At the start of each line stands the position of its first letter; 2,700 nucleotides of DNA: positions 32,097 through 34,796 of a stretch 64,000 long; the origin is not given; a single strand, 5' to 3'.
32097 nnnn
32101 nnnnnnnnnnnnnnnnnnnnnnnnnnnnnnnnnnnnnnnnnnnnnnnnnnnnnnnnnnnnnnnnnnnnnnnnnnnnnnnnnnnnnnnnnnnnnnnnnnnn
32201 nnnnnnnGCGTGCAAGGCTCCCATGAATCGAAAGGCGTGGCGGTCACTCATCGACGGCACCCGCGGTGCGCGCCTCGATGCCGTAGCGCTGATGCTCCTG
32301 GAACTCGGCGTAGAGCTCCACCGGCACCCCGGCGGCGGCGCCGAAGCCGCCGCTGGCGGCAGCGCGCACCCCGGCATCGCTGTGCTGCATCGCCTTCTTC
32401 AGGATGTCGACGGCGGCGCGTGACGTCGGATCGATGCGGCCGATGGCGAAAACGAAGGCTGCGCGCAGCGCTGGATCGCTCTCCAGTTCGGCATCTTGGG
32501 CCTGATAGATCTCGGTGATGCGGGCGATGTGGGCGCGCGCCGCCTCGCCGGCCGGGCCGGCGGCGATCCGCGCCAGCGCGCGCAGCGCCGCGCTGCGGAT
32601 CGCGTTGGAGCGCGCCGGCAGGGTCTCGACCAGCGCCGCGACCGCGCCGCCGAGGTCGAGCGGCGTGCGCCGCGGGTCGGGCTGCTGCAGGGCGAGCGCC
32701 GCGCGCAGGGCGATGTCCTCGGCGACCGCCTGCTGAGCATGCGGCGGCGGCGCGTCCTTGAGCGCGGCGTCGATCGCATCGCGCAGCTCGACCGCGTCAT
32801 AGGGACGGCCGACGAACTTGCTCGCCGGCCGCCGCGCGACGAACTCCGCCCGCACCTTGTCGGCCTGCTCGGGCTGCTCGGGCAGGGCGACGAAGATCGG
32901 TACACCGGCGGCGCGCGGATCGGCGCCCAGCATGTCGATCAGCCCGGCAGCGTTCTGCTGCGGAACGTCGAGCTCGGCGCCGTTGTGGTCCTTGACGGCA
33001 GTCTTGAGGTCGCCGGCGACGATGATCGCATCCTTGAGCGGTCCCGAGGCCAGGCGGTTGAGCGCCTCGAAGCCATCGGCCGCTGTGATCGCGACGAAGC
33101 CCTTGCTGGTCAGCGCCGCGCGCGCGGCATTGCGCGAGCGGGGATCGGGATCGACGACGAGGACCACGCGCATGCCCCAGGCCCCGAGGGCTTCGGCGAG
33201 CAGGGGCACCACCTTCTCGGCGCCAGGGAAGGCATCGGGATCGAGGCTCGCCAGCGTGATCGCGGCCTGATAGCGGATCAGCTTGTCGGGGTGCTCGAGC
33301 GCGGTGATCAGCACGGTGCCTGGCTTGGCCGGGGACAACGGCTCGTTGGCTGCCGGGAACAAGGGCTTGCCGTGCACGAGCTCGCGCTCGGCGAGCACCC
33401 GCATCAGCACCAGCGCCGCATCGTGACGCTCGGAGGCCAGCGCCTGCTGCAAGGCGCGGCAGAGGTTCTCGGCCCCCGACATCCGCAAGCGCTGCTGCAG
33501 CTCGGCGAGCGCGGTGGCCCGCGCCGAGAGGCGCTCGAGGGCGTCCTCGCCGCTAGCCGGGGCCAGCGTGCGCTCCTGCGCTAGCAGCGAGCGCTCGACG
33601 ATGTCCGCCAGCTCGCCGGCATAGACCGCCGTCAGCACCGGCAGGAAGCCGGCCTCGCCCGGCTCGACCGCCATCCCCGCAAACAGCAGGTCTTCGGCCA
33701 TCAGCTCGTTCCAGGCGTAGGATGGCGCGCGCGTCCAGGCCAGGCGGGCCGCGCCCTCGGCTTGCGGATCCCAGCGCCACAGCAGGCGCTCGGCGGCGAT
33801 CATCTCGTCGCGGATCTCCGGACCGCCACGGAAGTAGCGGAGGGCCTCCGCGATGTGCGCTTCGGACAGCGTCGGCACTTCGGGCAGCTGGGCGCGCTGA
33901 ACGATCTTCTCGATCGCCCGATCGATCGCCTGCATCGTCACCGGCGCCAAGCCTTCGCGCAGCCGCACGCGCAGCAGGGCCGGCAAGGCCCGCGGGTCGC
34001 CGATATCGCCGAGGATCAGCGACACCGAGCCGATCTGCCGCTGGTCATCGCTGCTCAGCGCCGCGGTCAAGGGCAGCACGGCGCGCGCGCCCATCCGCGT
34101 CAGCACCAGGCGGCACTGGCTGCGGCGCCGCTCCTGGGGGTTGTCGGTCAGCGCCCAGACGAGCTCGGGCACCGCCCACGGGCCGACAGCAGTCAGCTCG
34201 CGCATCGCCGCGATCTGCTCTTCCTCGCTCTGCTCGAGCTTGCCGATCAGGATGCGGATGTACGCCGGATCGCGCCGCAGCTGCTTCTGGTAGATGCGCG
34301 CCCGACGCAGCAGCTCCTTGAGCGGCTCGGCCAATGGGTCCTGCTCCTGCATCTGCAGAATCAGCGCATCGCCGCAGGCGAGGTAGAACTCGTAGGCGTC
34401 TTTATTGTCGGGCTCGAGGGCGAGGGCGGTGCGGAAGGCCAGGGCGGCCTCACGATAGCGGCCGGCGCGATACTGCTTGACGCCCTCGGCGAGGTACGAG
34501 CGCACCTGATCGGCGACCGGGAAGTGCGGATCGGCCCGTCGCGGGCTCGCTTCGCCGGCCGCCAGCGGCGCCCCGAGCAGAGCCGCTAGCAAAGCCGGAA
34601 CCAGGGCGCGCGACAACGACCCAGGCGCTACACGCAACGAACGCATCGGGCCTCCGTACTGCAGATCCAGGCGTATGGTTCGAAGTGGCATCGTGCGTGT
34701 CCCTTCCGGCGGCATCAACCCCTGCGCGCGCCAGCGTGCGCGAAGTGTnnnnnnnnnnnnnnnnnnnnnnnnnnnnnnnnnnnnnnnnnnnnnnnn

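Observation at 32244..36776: Secreted HEAT-repeat protein with an embedded degenerate receiver-like domain, divergent from a secreted protein and a second HEAT protein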

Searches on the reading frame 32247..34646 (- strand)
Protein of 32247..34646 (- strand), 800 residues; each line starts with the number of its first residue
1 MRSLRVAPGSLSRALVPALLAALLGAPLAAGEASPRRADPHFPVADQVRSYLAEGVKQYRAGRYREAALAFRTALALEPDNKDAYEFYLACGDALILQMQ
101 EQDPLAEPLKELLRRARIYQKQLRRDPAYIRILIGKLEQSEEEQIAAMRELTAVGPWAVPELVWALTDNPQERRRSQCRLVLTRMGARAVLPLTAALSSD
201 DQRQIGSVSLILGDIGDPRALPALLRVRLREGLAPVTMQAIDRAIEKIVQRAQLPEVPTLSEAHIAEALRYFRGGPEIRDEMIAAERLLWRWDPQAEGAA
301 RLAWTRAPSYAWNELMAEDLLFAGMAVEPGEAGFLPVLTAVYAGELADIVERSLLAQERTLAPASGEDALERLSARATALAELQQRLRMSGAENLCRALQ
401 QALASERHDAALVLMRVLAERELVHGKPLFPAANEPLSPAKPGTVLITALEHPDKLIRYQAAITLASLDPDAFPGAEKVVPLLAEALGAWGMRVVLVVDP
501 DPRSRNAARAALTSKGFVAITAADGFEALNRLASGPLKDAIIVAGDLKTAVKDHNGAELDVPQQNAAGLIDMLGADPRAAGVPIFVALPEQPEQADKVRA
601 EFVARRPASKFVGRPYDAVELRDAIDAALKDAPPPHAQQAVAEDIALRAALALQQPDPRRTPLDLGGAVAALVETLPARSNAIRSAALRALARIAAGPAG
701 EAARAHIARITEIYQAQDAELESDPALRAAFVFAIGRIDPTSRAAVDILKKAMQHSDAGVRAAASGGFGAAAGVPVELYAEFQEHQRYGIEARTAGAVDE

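Call 7: search_protein_families(library=pfam, proteins=[window:32247-34646:-], max_evalue=0.1)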
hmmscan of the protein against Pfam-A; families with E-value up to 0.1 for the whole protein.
window:32247-34646:- (800 aa): 7 families
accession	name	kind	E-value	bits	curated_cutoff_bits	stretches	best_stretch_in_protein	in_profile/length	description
PF13646.12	HEAT_2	-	1.7e-11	44.7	27.7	3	722-764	11-51/88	HEAT repeats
PF02985.28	HEAT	-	5.8e-05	23.4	23.5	0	445-468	4-27/31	HEAT repeat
PF07719.23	TPR_2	-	0.00041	20.7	27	1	50-81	3-34/34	Tetratricopeptide repeat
PF00515.34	TPR_1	-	0.0042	17.3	27.8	1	50-81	3-34/34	Tetratricopeptide repeat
PF13414.12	TPR_11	-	0.02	15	26.8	1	59-85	5-31/42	TPR repeat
PF00072.30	Response_reg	-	0.047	14.3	30.2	0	495-536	1-42/111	Response regulator receiver domain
PF14853.12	Fis1_TPR_C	-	0.098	13.3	25.3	0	51-85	6-38/53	Fis1 C-terminal tetratricopeptide repeat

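Call 8: search_protein_families(library=ncbifam, proteins=[window:32247-34646:-], max_evalue=0.1)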
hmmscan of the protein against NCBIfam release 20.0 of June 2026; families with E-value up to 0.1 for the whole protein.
window:32247-34646:- (800 aa): 3 families
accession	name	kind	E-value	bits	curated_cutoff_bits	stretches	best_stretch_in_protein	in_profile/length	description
NF008099.0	PRK10841.1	equivalog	0.021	12.6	920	1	494-534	826-866/949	two-component system sensor histidine kinase RcsC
NF011695.0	PRK15115.1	equivalog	0.039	12.7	763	0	495-651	9-143/445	two-component system response regulator GlrR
NF041733.1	resp_reg_CseB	equivalog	0.075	12.4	350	0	495-534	3-42/228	two-component system response regulator CseB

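Call 9: find_homologous_proteins(query=window:32247-34646:-)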
Query window:32247-34646:- (800 aa): 100 proteins with E <= 0.001 among 8000 candidates.
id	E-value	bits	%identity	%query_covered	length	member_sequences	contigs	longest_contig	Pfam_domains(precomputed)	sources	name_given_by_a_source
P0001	0.0e+0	1694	100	100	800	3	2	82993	PF13646.13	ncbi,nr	ncbi:MAG: hypothetical protein N3B15_01820 [Planctomycetota bacterium]|nr:hypothetical protein [Plan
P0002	0.0e+0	1256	78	96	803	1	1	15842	PF02985.29,PF13646.13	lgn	-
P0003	3.2e-286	970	56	100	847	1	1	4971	PF13646.13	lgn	-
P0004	5.9e-286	969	56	100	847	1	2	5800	PF13646.13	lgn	-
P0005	9.6e-285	965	57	98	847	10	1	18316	PF13646.13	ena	-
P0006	1.6e-284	964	56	98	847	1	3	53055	PF03130.23,PF13646.13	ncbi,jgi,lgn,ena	-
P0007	4.5e-284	963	56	99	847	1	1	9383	PF13646.13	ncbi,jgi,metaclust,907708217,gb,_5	metaclust:\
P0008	6.0e-282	956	58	95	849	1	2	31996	PF13646.13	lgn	-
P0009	6.2e-282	956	57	99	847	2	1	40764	PF13646.13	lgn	-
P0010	5.2e-281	953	56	98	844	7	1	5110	PF13646.13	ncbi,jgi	jgi:CheY-like chemotaxis protein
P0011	9.2e-281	952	56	99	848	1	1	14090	PF13646.13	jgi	jgi:HEAT repeat protein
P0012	1.0e-280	952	57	95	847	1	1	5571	PF13646.13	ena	-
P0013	2.3e-280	951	57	95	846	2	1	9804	PF13646.13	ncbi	-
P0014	3.6e-274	930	56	95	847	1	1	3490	PF13646.13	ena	-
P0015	1.2e-262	892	54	99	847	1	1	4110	PF13646.13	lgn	-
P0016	1.3e-259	882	55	98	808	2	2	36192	PF13646.13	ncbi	ncbi:MAG: hypothetical protein AAB263_06920, partial [Planctomycetota bacterium]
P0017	4.9e-255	867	53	98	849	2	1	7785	PF13646.13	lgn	-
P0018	3.1e-250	851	52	98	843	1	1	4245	PF02985.29,PF13646.13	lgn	-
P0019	1.6e-228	779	50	95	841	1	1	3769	PF13646.13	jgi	jgi:HEAT repeat protein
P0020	1.0e-217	743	51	95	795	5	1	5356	PF13646.13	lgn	-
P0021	1.0e-214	734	47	95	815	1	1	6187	PF02985.29,PF03130.23,PF13513.13,PF13646.13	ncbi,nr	ncbi:MAG: hypothetical protein H0V44_00940 [Planctomycetes bacterium]|nr:hypothetical protein [Planc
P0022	1.4e-211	723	49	98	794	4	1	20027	PF13646.13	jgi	jgi:CheY-like chemotaxis protein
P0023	3.5e-211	722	49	98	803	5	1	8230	PF13646.13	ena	-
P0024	2.1e-210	719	47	99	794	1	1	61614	PF03130.23,PF13646.13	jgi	jgi:CheY-like chemotaxis protein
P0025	1.3e-209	717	48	95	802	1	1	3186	PF03130.23,PF13646.13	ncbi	-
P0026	2.2e-209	716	49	99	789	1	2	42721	PF13513.13,PF13646.13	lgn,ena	-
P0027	6.4e-209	714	48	97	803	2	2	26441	PF13646.13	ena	-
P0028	1.0e-208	714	48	97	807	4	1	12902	PF13646.13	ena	-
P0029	6.4e-208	711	49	95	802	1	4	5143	PF13646.13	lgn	-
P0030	9.9e-208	710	48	98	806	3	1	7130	PF03130.23,PF13646.13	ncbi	-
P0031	1.2e-206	707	47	95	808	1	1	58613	PF13646.13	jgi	jgi:CheY-like chemotaxis protein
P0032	1.9e-206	706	48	99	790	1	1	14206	PF13513.13,PF13646.13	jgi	jgi:CheY-like chemotaxis protein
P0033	8.6e-206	704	47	94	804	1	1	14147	PF13646.13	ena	-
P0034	2.2e-205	703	47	98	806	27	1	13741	PF13646.13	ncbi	-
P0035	2.8e-205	702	48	97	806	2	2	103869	PF13646.13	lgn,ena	-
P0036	1.4e-204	700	47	94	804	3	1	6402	PF13646.13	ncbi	-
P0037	2.1e-204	699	47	95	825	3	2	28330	PF03130.23,PF13646.13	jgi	jgi:CheY-like chemotaxis protein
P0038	4.3e-204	698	47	95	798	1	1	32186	PF13646.13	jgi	jgi:CheY-like chemotaxis protein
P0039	2.0e-202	693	46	98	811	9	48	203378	PF13646.13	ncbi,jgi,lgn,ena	jgi:CheY-like chemotaxis protein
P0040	2.1e-202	693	46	98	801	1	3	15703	PF02985.29,PF13513.13,PF13646.13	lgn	-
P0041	7.7e-201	688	56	67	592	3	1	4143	PF13646.13,PF07719.24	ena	-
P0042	1.1e-200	687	47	98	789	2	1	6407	PF13646.13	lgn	-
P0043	1.3e-200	687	46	98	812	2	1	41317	PF02985.29,PF13513.13,PF00072.31,PF13646.13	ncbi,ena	-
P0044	1.5e-200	687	46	99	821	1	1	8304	PF02985.29,PF00072.31,PF13646.13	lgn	-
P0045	1.8e-200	686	46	98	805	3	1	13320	PF13513.13,PF13646.13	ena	-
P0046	1.2e-199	684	47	98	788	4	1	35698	PF13513.13,PF13646.13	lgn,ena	-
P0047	3.8e-199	682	44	99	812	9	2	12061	PF13513.13,PF13646.13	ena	-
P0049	6.0e-199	681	46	98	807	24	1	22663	PF13646.13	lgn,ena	-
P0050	1.8e-198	680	45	97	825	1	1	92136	PF02985.29,PF03130.23,PF13646.13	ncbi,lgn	-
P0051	2.1e-198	680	47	98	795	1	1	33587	PF02985.29,PF13513.13,PF13646.13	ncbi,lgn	-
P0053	5.7e-198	678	45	98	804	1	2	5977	PF13646.13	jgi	jgi:CheY-like chemotaxis protein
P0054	2.5e-196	673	47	94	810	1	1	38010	PF02985.29,PF13513.13,PF13646.13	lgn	-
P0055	4.7e-196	672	46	98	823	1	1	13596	PF13646.13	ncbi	-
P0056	8.8e-195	668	45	98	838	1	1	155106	PF13646.13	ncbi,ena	-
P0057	1.4e-193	664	44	95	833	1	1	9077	PF03130.23,PF13646.13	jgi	jgi:HEAT repeat protein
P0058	6.5e-192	658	44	97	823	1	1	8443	PF13646.13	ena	-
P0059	6.7e-192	658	47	95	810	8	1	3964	PF02985.29,PF13646.13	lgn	-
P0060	8.0e-192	658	46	95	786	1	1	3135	PF03130.23,PF13513.13,PF13646.13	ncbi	-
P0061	9.5e-192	658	43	97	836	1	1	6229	PF13646.13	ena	-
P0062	1.1e-191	657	47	97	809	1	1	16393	PF02985.29,PF13513.13,PF13646.13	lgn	-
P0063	1.6e-191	657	47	97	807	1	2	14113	PF02985.29,PF13513.13,PF13646.13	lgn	-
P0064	4.4e-191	655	47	97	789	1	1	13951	PF02985.29,PF13513.13,PF13646.13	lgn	-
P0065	1.3e-190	654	44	97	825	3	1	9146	PF13646.13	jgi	-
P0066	3.1e-189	649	47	98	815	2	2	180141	PF13513.13,PF13646.13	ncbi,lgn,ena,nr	ncbi:hypothetical protein LBMAG53_24380 [Planctomycetota bacterium]|nr:hypothetical protein LBMAG53_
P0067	4.7e-189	649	43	95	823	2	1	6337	PF13646.13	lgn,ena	-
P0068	7.6e-189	648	45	96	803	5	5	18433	PF02985.29,PF13646.13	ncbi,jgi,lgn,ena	jgi:CheY-like chemotaxis protein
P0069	1.7e-188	647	46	96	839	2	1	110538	PF02985.29,PF00072.31,PF13646.13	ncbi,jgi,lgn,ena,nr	ncbi:MAG TPA: HEAT repeat domain-containing protein [Planctomycetota bacterium]|nr:HEAT repeat domai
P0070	2.8e-188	646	47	94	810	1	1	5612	PF02985.29,PF13513.13,PF13646.13,PF07719.24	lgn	-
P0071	7.8e-188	645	46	93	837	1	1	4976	PF02985.29,PF00072.31,PF13646.13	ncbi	-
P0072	2.8e-187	643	44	98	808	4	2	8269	PF02985.29,PF13646.13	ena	-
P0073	4.1e-187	642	44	96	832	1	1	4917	PF13646.13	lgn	-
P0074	2.0e-186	640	43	97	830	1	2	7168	PF13646.13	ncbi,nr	ncbi:MAG: HEAT repeat domain-containing protein [Planctomycetes bacterium]|nr:HEAT repeat domain-con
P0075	5.2e-186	639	46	95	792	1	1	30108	PF00072.31,PF13646.13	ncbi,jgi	jgi:CheY-like chemotaxis protein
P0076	4.5e-185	636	46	95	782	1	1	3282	PF13646.13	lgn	-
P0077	8.6e-185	635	44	99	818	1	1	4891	PF13646.13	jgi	jgi:CheY-like chemotaxis protein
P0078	3.6e-184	633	45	94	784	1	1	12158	PF02985.29,PF03130.23,PF13646.13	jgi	-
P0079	6.6e-184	632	42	97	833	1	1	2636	PF13646.13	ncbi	-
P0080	5.8e-183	629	44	96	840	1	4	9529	PF02985.29,PF13646.13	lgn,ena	-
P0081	8.1e-181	621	44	97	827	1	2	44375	PF02985.29,PF13513.13,PF00072.31,PF13646.13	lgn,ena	-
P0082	1.1e-174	601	47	90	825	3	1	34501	PF13646.13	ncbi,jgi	jgi:CheY-like chemotaxis protein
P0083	1.9e-171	591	46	95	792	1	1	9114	PF13646.13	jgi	jgi:CheY-like chemotaxis protein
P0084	1.5e-170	588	44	95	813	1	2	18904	PF13646.13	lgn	-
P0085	2.8e-170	587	43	94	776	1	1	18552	PF13646.13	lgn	-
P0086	3.9e-168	580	42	99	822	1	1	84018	PF13646.13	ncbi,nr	ncbi:MAG: hypothetical protein EA402_10840 [Planctomycetota bacterium]|nr:MAG: hypothetical protein 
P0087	6.7e-162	559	42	96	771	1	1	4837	PF13414.13,PF02985.29,PF13513.13,PF13646.13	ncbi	ncbi:MAG: HEAT repeat domain-containing protein [Planctomycetota bacterium]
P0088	7.1e-156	539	40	100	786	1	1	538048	PF13646.13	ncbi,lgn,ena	-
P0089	2.5e-155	537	42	97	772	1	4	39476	PF13646.13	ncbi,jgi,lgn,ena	jgi:HEAT repeat protein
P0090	1.9e-149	518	50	67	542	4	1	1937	PF13646.13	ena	-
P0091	1.1e-145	505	46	92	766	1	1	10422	PF13646.13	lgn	-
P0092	6.8e-115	404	47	59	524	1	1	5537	PF13646.13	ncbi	ncbi:MAG: hypothetical protein RLZZ127_1462, partial [Planctomycetota bacterium]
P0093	1.1e-21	95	34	24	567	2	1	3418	PF13646.13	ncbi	ncbi:MAG: HEAT repeat domain-containing protein, partial [Planctomycetota bacterium]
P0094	1.4e-16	78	26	67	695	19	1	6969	PF13646.13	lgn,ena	-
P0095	2.6e-14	71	25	69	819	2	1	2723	PF13646.13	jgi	-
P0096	7.7e-10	56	28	20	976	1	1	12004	PF23271.2,PF12717.14,PF00514.30,PF24714.2,PF12755.14,PF02985.29,PF25767.2,PF21581.4,PF11791.15,PF25786.1,PF03130.23,PF13513.13,PF13646.13,PF23227.2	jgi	jgi:HEAT repeat protein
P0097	2.1e-9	55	30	66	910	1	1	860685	PF13646.13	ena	-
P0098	7.0e-8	50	35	13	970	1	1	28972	PF12717.14,PF00514.30,PF26715.1,PF24714.2,PF12755.14,PF02985.29,PF20703.4,PF25767.2,PF05004.20,PF21581.4,PF25786.1,PF03130.23,PF27207.1,PF13513.13,PF13646.13,PF25151.2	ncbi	-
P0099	1.2e-7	49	27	47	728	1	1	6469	PF13646.13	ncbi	-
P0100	1.2e-6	46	33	15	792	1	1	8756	PF23271.2,PF12717.14,PF00514.30,PF24714.2,PF12755.14,PF02985.29,PF01602.27,PF25786.1,PF03130.23,PF13513.13,PF13646.13,PF23227.2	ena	-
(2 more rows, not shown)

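Call 26: predict_structure(alignment_id=A1)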
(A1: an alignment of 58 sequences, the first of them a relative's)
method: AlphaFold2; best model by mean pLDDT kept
length: 800 residues; sequences in the alignment: 58
mean_pLDDT: 88.9   pTM: 0.77
mean pLDDT of the five models: 88.9, 87.0, 86.5, 81.7, 80.7
residues with pLDDT >= 90: 566; 70-90: 166; 50-70: 30; < 50: 38
segments of 3 or more residues with pLDDT < 50: 1-33, 796-800
pLDDT, mean of each block of 10 residues (from residue 1): 33 34 38 66 93 97 95 93 86 89 93 79 86 93 89 95 87 90 97 97 96 98 97 97 98 97 98 95 95 95 94 97 96 97 96 81 81 91 94 97 96 97 83 93 97 93 96 95 91 86 94 84 93 78 91 84 92 86 93 93 87 93 86 68 93 96 96 92 96 95 96 94 95 96 94 93 90 86 77 51
secondary structure, 60 per line:
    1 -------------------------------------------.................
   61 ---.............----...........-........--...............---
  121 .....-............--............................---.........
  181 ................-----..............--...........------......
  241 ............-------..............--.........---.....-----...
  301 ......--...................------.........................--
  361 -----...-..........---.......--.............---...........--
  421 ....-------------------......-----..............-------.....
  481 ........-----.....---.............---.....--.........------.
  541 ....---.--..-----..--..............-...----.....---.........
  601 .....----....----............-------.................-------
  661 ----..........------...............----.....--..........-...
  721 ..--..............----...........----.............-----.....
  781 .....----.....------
elements in order (helices of 4 or more, strands of 3 or more residues): H44-60 H64-76 H81-91 H93-100 H103-117 H121-125 H127-138 H141-168 H172-196 H202-215 H218-228 H235-252 H260-273 H276-284 E288-292 H298-301 E302-306 H309-327 H334-358 H370-379 H383-389 H392-404 H408-418 H421-424 H444-449 H455-468 H476-488 E494-498 H502-514 E518-522 H525-533 E540-544 H566-575 E584-588 H592-605 E610-613 H618-629 H637-653 H665-674 H681-695 H700-704 H707-716 H718-722 H725-738 H743-753 H758-770 H776-785 H790-794

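Call 29: fold_search(model_id=the predicted structure, library=pdb)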
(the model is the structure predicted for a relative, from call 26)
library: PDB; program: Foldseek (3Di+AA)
matches with E <= 10: 1399; with E <= 0.001: 63
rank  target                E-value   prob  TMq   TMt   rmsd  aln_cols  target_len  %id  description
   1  8cdj_D                1.1e-05  1.00  0.19  0.19  20.0       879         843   11  CAND1 b-hairpin++-SCF-SKP2 CAND1 rolling SCF engaged (released 2023-04-19)
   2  5w0v_A                3.7e-05  1.00  0.17  0.14  24.7       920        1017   13  Crystal structure of full-length Kluyveromyces lactis Kap123 with histone H4 1-34 (released 2017-11-01)
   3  8j07_m7               4.8e-05  1.00  0.14  0.16  20.2       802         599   12  96nm repeat of human respiratory doublet microtubule and associated axonemal complexes (released 2023-07-26)
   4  7p0h_A                7.5e-05  1.00  0.13  0.21  19.6       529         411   16  Crystal structure of Helicobacter pylori ComF fused to an artificial alphaREP crystallization helper(named B2) (released 2022-04-06)
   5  6y5q_u                7.7e-05  1.00  0.14  0.13  26.0       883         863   10  human 17S U2 snRNP (released 2020-06-17)
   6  6en4_C                9.0e-05  1.00  0.18  0.17  24.3       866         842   10  SF3b core in complex with a splicing modulator (released 2018-06-20)
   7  2z5o_A                1.1e-04  1.00  0.16  0.15  21.3       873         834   12  Complex of Transportin 1 with JKTBP NLS (released 2007-10-23)
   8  4zj7_A                1.2e-04  1.00  0.16  0.13  23.4      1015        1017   10  Crystal structure of the karyopherin Kap121p bound to the extreme C-terminus of the protein phosphatase Cdc14p (released 2015-06-03)
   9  8or2_C                1.3e-04  0.99  0.14  0.11  32.8       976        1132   11  CAND1-CUL1-RBX1-DCNL1 (released 2023-06-28)
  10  7zke_E                1.4e-04  1.00  0.14  0.08  29.8       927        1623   12  Mot1:TBP:DNA - pre-hydrolysis state (released 2023-04-26)
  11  7q4o_A                1.4e-04  1.00  0.17  0.16  24.5       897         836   10  Substrate-bound A-like U2 snRNP (released 2022-03-30)
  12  5w0v_B                1.6e-04  1.00  0.17  0.14  24.7       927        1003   13  Crystal structure of full-length Kluyveromyces lactis Kap123 with histone H4 1-34 (released 2017-11-01)
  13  7onb_C                1.6e-04  1.00  0.15  0.14  23.9       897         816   10  Structure of the U2 5' module of the A3'-SSA complex (released 2021-08-04)
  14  8qo9_B1               1.7e-04  1.00  0.18  0.16  27.1       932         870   11  Cryo-EM structure of a human spliceosomal B complex protomer (released 2024-01-24)
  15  3w3y_A                1.7e-04  1.00  0.16  0.13  25.1      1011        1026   11  Crystal structure of Kap121p bound to Nup53p (released 2013-04-10)
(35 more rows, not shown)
